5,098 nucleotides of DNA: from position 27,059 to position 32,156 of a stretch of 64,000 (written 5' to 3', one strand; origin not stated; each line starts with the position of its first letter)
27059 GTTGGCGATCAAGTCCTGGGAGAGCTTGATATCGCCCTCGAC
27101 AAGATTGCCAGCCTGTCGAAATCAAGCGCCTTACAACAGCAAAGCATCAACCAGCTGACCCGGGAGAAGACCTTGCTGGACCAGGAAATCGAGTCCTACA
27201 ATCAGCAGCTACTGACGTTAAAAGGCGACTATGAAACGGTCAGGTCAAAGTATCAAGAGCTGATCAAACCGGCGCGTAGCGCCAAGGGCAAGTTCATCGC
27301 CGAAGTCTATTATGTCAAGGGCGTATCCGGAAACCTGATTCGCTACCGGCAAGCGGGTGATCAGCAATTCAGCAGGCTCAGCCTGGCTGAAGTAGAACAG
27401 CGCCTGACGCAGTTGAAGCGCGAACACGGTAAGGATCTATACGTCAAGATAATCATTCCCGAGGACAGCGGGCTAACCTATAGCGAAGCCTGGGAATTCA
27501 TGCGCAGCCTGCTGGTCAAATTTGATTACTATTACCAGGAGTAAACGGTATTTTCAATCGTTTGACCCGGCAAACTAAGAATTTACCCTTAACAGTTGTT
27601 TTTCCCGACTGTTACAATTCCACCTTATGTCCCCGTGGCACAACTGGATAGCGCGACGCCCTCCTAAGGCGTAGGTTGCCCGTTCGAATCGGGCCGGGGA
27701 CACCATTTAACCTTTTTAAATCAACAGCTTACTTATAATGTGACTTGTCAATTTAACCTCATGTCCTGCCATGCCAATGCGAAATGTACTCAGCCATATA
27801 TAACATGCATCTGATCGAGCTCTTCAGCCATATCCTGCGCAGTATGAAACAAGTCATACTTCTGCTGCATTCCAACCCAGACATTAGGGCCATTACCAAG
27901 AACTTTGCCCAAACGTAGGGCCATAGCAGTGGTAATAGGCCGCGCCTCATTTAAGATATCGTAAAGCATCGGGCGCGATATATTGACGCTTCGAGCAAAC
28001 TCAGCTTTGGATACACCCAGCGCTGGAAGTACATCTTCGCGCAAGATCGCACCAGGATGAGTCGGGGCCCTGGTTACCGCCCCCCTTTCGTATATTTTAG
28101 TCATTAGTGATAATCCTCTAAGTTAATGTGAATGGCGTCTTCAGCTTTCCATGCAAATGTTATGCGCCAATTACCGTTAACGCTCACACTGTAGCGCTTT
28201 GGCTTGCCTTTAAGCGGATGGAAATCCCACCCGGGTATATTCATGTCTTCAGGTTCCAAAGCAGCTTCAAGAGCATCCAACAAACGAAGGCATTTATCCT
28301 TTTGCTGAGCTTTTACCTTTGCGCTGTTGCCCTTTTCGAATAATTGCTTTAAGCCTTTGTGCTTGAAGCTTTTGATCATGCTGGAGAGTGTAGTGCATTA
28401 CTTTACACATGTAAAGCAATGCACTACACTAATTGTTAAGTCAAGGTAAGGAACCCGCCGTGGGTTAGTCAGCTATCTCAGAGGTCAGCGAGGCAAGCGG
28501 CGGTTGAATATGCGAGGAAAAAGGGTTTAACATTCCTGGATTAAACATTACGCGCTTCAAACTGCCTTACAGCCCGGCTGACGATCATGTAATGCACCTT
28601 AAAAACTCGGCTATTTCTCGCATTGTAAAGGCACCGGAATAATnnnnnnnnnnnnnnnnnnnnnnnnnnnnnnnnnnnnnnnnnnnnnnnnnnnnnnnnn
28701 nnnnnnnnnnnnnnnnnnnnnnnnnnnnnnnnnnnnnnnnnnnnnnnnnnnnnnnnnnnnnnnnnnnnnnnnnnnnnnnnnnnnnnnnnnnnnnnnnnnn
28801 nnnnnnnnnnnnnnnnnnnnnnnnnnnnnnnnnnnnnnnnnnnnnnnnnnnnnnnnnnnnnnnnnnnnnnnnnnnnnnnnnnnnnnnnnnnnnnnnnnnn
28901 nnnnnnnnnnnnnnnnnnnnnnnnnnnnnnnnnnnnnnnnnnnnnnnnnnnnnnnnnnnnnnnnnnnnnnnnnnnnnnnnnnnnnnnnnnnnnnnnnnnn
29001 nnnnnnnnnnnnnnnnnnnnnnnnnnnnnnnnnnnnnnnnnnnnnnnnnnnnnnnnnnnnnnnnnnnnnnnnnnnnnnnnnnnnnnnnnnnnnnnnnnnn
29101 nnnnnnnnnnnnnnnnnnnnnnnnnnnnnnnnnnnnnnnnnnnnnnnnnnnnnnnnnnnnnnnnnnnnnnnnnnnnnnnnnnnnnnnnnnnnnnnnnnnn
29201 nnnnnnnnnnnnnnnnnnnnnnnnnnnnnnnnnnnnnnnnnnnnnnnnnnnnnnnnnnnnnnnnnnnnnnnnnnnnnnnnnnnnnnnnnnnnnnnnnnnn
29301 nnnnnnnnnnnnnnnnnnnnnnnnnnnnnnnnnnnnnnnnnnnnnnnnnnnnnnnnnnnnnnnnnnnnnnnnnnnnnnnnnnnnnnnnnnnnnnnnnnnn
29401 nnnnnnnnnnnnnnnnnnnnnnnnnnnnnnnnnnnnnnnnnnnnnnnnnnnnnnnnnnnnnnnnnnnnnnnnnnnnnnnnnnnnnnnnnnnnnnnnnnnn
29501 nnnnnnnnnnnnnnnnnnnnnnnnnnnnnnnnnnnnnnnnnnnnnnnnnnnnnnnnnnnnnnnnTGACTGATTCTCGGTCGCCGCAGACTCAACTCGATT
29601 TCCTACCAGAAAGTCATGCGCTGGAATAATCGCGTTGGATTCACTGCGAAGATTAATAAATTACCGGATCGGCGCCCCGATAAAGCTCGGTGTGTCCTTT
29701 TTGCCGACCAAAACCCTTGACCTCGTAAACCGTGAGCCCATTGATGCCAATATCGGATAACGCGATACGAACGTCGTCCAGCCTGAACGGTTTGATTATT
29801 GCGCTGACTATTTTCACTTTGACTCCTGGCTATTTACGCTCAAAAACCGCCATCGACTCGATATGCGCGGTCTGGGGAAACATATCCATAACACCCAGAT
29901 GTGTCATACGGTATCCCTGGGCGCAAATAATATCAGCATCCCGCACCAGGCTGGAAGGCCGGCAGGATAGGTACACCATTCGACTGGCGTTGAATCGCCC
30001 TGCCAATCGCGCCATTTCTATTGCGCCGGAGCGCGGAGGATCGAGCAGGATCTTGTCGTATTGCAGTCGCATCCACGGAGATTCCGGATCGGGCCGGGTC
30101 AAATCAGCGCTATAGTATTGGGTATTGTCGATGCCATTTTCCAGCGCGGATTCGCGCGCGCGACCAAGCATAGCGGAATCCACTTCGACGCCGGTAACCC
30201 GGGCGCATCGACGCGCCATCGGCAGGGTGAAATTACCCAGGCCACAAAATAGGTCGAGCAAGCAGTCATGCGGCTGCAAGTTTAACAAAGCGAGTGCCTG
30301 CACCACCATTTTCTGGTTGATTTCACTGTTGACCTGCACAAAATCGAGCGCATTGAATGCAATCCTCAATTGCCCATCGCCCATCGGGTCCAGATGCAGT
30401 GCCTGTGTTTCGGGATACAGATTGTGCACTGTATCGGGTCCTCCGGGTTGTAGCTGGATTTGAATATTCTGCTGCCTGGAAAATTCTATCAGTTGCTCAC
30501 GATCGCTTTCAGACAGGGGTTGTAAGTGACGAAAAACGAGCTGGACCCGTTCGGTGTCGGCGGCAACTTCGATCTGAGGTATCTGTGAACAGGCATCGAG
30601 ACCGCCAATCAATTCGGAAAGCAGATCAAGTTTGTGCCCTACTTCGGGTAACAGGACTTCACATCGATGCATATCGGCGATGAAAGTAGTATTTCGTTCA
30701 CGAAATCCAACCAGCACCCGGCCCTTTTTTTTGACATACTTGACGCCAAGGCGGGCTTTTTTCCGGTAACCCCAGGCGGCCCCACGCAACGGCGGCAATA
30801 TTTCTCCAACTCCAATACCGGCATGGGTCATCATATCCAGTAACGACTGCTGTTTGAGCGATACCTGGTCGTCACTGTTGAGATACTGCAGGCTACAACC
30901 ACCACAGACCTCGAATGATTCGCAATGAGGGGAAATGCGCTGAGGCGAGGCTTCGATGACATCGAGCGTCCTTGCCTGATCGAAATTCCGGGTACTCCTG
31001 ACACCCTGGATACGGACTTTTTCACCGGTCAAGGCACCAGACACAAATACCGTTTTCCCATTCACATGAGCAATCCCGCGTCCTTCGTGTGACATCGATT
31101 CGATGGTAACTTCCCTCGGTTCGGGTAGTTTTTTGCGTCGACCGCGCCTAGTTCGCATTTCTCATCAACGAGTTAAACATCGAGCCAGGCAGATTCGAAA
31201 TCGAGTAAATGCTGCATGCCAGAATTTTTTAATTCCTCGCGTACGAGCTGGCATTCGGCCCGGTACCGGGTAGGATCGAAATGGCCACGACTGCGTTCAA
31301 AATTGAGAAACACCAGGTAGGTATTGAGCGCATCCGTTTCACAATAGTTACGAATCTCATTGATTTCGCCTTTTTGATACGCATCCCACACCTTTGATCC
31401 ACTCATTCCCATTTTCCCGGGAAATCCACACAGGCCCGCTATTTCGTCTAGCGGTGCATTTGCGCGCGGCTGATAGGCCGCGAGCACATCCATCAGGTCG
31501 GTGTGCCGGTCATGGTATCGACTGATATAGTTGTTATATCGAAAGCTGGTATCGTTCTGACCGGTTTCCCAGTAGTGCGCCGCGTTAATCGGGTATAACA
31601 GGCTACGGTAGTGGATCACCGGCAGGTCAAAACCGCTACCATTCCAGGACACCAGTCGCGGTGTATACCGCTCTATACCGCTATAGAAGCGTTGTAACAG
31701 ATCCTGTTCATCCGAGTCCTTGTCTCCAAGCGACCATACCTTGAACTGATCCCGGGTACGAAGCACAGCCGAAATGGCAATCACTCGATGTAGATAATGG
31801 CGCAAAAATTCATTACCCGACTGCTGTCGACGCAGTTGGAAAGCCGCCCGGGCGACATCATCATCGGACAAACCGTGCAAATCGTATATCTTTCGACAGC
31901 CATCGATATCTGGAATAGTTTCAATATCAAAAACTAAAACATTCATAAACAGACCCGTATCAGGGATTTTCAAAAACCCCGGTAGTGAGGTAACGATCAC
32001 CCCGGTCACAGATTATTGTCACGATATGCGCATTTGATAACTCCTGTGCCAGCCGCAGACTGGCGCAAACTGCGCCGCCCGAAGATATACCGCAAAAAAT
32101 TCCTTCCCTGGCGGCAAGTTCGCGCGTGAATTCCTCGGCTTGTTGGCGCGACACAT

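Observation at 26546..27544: Plug/stator subunit replaces the OmpA-type peptidoglycan anchor with a ~190-aa coiled-coil stalk and an ExbD/TolR-like end domain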

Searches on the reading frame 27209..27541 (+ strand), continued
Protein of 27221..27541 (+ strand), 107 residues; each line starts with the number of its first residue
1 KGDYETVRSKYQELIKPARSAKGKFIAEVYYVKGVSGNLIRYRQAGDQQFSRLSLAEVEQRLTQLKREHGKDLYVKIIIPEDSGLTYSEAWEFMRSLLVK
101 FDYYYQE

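Call 62: find_encoding_contigs(protein=P0233, flank=7000, max_places=1)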
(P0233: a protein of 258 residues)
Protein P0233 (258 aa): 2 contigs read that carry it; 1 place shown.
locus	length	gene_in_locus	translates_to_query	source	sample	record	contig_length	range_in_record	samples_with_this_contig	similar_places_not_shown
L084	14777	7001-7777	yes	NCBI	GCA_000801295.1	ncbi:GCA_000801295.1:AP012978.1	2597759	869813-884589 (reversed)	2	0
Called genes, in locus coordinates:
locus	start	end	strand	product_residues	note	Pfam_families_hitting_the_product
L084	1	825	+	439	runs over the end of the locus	PF26769:HAMP_PhoQ, PF02518:HATPase_c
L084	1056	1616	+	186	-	-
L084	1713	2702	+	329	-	PF00266:Aminotran_5, PF00155:Aminotran_1_2 (faint)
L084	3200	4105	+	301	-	PF27523:PSD, PF02666:PS_Dcarbxylase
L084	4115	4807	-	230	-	-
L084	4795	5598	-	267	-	PF04305:DUF455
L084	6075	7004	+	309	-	-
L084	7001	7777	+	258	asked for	-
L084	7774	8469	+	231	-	PF02492:cobW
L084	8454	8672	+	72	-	-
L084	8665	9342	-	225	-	PF00814:TsaD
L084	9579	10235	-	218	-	-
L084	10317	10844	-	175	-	-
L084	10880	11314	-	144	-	-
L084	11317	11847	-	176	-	-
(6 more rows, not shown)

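Call 63: find_encoding_contigs(protein=P0162, flank=7000, max_places=1)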
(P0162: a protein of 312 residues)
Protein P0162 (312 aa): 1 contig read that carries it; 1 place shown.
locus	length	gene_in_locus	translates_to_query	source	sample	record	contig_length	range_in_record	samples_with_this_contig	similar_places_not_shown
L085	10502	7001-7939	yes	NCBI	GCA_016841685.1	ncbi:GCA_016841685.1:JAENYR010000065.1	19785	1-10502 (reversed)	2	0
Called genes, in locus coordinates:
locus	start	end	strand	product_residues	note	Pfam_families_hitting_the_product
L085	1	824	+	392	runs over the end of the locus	PF12899:Glyco_hydro_100, PF06202:GDE_C (weak), PF22422:MGH1-like_GH (weak)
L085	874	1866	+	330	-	PF13409:GST_N_2, PF13410:GST_C_2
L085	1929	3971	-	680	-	PF00456:Transketolase_N, PF02779:Transket_pyr, PF22613:Transketolase_C_1, PF02780:Transketolase_C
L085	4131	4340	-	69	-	PF07311:Dodecin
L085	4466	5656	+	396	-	PF05940:NnrS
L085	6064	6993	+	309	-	-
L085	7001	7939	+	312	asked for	-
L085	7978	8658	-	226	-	PF02976:MutH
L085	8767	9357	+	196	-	PF00881:Nitroreductase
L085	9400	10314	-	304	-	PF01545:Cation_efflux, PF16916:ZT_dimer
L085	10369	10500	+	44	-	?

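Call 64: find_encoding_contigs(protein=P0268, flank=7000, max_places=1)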
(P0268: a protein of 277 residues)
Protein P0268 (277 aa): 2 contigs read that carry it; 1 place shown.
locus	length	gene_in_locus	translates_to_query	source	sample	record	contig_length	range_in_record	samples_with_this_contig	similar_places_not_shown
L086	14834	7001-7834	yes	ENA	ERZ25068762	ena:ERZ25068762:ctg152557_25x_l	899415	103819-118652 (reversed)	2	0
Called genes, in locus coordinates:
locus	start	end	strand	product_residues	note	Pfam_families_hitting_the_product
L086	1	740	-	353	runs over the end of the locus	-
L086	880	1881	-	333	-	PF13776:DUF4172, PF02661:Fic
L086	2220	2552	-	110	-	PF08850:DUF1820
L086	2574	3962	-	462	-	PF00180:Iso_dh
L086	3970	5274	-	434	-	PF00463:ICL, PF13714:PEP_mutase, PF00463:ICL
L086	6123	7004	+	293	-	PF01618:MotA_ExbB (weak)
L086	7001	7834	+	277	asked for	-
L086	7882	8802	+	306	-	PF00005:ABC_tran, PF13304:AAA_21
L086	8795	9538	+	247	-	PF03379:CcmB (weak), PF12679:ABC2_membrane_2, PF13346:ABC2_membrane_5 (weak), PF12698:ABC2_membrane_3 (weak)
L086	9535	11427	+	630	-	PF23357:DUF7088, PF09822:ABC_transp_aux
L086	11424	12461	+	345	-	PF14238:DUF4340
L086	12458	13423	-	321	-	PF01134:GIDA (faint), PF07992:Pyr_redox_2, PF13738:Pyr_redox_3, PF00070:Pyr_redox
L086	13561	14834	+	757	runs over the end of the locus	PF13491:FtsK_4TM, PF17854:FtsK_alpha, PF01580:FtsK_SpoIIIE, PF09397:FtsK_gamma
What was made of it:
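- On 5:2 ion-driven motors (MotAB/ExbBD/TolQR superfamily): A precomputed 'MotA_ExbB (weak)' annotation exists on a distant member (call 64).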

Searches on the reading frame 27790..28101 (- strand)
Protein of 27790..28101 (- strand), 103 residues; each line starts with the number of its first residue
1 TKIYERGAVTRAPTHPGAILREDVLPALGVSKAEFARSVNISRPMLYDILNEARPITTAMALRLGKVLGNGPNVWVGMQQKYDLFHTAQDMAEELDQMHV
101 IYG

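Call 3: search_protein_families(library=pfam, proteins=[window:27790-28101:-], max_evalue=1)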
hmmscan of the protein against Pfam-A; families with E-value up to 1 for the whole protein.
window:27790-28101:- (103 aa): 4 families
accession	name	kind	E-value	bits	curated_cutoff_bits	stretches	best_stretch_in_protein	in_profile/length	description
PF01381.28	HTH_3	-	1.8e-05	25.1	23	1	27-70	7-50/55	Helix-turn-helix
PF13560.12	HTH_31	-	0.0014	19.3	27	1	20-69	9-55/64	Helix-turn-helix domain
PF04218.19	CENP-B_N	-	0.14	12.2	21.2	1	29-52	22-45/53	CENP-B N-terminal DNA-binding domain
PF02361.21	CbiQ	-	0.24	11.4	25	1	34-67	137-170/216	Cobalt transport protein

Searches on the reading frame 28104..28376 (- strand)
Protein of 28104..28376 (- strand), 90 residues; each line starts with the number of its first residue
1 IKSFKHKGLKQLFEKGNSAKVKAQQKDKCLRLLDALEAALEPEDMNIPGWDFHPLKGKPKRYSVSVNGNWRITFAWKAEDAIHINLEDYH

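Call 3: search_protein_families(library=pfam, proteins=[window:28104-28376:-], max_evalue=1)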
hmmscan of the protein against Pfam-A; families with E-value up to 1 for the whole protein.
window:28104-28376:- (90 aa): 3 families
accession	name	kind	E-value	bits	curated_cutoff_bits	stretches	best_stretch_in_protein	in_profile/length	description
PF05015.19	HigB-like_toxin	-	2e-16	60.7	27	1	2-90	1-91/91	RelE-like toxin of type II toxin-antitoxin system HigB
PF07130.17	YebG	-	0.18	12.2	27.5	0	19-47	21-49/74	YebG protein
PF19972.4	TCAD3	-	0.2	12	27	1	51-68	10-27/48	Ternary complex associated domain 3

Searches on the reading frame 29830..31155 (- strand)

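Call 74: search_protein_families(library=pfam, proteins=[window:29830-31155:-], max_evalue=0.00001)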
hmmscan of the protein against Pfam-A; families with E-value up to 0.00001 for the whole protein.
window:29830-31155:- (441 aa): 5 families
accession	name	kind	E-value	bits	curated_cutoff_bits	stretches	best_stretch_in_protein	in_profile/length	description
PF05958.17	tRNA_U5-meth_tr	-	3.7e-22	79.3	23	1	258-440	165-356/357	tRNA (Uracil-5-)-methyltransferase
PF01938.26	TRAM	-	7.2e-09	35.8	21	1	14-56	8-53/61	TRAM domain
PF13649.12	Methyltransf_25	-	8.3e-09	36.5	27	1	300-356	2-59/97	Methyltransferase domain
PF13847.12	Methyltransf_31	-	3.8e-07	30.3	27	1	298-372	6-81/145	Methyltransferase domain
PF00398.26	RrnaAD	-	1.9e-06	27.7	24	1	276-337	11-72/263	Ribosomal RNA adenine dimethylase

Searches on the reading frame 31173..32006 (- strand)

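Call 74: search_protein_families(library=pfam, proteins=[window:31173-32006:-], max_evalue=0.00001)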
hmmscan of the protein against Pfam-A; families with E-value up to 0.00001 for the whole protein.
window:31173-32006:- (277 aa): 2 families
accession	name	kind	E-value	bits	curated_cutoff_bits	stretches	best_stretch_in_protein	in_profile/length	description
PF10108.15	DNA_pol_B_exo2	-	2.8e-91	305.4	24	1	65-274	1-213/213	Predicted 3'-5' exonuclease related to the exonuclease domain of PolB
PF13482.12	RNase_H_2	-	3.7e-09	37.2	22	1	76-232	18-160/165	RNase_H superfamily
